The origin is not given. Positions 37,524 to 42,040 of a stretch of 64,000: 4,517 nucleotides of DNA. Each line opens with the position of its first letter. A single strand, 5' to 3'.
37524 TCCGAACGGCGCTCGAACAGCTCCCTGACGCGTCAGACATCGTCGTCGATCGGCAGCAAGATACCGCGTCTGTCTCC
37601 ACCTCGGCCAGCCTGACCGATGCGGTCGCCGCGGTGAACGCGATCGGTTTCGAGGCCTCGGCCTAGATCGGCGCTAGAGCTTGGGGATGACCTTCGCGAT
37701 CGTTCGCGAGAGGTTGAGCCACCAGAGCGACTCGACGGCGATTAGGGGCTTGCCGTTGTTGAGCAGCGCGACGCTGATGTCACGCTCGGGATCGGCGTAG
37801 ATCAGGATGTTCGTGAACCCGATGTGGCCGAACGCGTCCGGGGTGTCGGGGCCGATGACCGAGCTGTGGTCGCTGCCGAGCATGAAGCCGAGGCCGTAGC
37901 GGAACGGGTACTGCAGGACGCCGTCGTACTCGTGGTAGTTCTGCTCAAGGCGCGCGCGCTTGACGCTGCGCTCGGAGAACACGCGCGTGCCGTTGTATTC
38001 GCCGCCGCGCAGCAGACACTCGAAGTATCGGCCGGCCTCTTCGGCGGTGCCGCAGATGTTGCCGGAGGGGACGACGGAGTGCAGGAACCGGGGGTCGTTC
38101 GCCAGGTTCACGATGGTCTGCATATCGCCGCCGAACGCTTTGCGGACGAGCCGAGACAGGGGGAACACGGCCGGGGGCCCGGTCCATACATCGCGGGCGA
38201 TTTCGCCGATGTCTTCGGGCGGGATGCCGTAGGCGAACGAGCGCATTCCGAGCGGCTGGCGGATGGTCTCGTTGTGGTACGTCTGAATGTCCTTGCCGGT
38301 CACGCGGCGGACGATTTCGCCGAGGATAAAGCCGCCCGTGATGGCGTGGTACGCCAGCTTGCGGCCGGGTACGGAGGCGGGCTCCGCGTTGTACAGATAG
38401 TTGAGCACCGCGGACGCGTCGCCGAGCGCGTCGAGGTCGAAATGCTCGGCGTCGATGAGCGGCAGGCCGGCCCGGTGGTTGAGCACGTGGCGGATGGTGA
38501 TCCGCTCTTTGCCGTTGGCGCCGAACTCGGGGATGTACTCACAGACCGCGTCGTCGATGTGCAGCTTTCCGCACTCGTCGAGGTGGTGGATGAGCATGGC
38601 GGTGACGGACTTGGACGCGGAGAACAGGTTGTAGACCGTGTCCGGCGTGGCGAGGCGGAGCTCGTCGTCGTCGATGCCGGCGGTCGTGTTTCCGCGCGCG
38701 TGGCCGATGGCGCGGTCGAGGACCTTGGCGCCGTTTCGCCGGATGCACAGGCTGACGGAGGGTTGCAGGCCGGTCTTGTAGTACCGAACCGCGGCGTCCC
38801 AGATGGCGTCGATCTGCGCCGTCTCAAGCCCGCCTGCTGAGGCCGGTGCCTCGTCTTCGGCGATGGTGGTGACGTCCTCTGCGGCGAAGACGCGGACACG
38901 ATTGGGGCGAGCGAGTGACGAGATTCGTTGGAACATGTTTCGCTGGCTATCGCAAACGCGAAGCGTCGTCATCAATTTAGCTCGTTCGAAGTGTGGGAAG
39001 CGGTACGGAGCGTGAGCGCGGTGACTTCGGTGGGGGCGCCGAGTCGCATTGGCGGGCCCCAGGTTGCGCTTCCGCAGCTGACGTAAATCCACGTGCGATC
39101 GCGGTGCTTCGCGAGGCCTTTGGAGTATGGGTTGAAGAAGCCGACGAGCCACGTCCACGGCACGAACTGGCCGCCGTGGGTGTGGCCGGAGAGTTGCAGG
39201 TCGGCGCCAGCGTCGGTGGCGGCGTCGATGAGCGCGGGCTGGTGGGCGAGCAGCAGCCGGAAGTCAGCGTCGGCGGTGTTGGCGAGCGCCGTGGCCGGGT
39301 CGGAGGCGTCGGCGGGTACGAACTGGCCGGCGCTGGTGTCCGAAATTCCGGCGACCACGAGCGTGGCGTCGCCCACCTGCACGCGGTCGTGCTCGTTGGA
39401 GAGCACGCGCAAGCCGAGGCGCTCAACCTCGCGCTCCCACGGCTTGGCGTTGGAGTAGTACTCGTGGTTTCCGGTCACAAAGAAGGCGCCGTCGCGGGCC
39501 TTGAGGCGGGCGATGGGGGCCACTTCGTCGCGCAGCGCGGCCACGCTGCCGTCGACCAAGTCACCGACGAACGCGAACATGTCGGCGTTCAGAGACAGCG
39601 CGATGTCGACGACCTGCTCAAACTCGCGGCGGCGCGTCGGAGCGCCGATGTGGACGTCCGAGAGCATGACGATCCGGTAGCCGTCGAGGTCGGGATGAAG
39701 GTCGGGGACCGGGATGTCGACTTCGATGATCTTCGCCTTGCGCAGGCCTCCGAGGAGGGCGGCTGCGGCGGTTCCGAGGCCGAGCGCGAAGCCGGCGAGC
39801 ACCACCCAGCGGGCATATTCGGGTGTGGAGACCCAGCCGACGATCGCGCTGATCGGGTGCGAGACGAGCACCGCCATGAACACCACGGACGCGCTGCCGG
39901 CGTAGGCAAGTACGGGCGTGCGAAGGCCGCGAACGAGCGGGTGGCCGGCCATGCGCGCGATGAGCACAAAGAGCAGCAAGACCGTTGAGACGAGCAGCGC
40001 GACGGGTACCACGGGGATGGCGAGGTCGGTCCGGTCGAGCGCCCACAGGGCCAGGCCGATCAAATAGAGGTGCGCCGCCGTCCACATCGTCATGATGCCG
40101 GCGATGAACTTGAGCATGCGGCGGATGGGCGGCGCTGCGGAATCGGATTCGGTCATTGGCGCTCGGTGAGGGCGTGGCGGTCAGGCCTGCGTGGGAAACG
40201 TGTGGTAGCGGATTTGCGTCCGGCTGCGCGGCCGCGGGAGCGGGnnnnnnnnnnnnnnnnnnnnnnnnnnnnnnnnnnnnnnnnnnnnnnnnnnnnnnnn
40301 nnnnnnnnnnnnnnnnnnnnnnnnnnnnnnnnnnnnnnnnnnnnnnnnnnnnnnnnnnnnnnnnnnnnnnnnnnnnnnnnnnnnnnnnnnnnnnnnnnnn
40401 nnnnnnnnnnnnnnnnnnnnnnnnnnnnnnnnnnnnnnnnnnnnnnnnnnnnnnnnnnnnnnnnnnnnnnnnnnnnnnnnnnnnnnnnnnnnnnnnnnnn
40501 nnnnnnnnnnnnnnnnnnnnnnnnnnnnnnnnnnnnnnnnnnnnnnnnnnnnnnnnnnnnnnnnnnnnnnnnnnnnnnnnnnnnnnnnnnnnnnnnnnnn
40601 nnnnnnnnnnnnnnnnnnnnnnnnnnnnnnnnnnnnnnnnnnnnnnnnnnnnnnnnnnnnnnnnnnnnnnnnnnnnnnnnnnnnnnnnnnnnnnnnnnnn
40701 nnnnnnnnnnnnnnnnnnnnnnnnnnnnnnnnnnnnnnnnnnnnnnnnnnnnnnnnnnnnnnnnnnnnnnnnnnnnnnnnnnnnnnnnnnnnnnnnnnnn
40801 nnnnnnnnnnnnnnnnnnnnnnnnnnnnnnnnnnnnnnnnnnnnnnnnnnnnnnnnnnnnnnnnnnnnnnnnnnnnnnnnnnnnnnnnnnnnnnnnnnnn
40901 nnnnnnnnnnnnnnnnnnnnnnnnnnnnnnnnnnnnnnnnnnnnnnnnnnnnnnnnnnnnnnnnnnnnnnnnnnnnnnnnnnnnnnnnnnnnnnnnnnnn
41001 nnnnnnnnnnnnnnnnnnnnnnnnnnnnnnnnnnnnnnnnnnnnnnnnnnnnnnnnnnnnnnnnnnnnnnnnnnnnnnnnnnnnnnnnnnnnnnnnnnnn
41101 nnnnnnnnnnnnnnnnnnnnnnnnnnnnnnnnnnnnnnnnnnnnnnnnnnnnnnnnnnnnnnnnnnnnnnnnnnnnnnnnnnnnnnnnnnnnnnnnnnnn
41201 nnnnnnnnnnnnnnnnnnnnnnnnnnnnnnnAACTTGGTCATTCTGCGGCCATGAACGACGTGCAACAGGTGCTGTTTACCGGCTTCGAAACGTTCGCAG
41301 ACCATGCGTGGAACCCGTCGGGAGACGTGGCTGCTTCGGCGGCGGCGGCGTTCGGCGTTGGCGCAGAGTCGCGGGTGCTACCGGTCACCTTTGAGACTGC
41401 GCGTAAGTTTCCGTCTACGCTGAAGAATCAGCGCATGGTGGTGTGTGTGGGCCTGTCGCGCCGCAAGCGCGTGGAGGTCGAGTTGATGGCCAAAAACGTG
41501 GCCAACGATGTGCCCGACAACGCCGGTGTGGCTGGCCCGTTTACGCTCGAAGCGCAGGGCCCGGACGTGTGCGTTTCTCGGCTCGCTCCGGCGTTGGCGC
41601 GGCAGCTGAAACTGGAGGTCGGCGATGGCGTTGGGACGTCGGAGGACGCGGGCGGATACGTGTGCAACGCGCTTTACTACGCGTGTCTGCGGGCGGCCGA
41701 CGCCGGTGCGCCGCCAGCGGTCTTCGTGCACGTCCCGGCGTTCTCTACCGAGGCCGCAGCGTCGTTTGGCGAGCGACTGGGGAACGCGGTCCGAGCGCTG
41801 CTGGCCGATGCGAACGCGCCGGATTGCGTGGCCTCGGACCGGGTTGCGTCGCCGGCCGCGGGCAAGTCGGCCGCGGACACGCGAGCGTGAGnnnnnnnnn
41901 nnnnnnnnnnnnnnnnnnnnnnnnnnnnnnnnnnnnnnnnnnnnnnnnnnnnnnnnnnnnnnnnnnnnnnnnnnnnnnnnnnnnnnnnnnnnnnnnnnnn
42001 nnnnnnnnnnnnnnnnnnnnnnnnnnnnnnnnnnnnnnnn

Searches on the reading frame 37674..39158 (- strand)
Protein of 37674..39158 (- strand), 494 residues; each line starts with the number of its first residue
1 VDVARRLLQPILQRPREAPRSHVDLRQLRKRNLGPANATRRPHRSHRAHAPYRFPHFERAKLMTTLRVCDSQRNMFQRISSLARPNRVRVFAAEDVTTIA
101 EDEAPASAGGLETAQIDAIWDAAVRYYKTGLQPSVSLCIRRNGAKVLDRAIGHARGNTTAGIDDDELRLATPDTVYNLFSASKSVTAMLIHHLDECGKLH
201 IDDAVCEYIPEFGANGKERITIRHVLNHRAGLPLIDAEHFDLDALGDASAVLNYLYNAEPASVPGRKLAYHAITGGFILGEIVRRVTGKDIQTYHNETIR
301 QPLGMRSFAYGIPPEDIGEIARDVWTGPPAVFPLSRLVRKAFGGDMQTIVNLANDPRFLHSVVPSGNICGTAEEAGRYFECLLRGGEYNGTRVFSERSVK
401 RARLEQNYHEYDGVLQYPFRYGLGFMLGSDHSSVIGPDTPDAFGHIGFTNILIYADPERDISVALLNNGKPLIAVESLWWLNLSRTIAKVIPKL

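Call 55: search_protein_families(library=pfam, proteins=[window:37674-39158:-], max_evalue=0.00001)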
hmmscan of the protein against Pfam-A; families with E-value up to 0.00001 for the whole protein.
window:37674-39158:- (494 aa): 1 family
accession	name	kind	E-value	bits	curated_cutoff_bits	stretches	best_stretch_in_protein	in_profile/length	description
PF00144.29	Beta-lactamase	-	1e-58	199.5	27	1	129-472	7-313/329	Beta-lactamase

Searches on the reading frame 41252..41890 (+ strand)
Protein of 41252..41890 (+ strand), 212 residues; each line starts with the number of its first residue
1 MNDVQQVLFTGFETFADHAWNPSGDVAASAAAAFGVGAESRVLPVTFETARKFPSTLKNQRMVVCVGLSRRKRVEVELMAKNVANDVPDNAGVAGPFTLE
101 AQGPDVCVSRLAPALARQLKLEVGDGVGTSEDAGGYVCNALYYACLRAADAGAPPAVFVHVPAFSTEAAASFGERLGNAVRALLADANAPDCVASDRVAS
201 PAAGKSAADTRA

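Call 55: search_protein_families(library=pfam, proteins=[window:41252-41890:+], max_evalue=0.00001)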
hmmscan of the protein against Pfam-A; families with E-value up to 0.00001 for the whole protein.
window:41252-41890:+ (212 aa): 1 family
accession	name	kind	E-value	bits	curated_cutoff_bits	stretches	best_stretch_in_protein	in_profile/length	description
PF01470.22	Peptidase_C15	-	1.1e-11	45.6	22.7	1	6-169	2-175/204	Pyroglutamyl peptidase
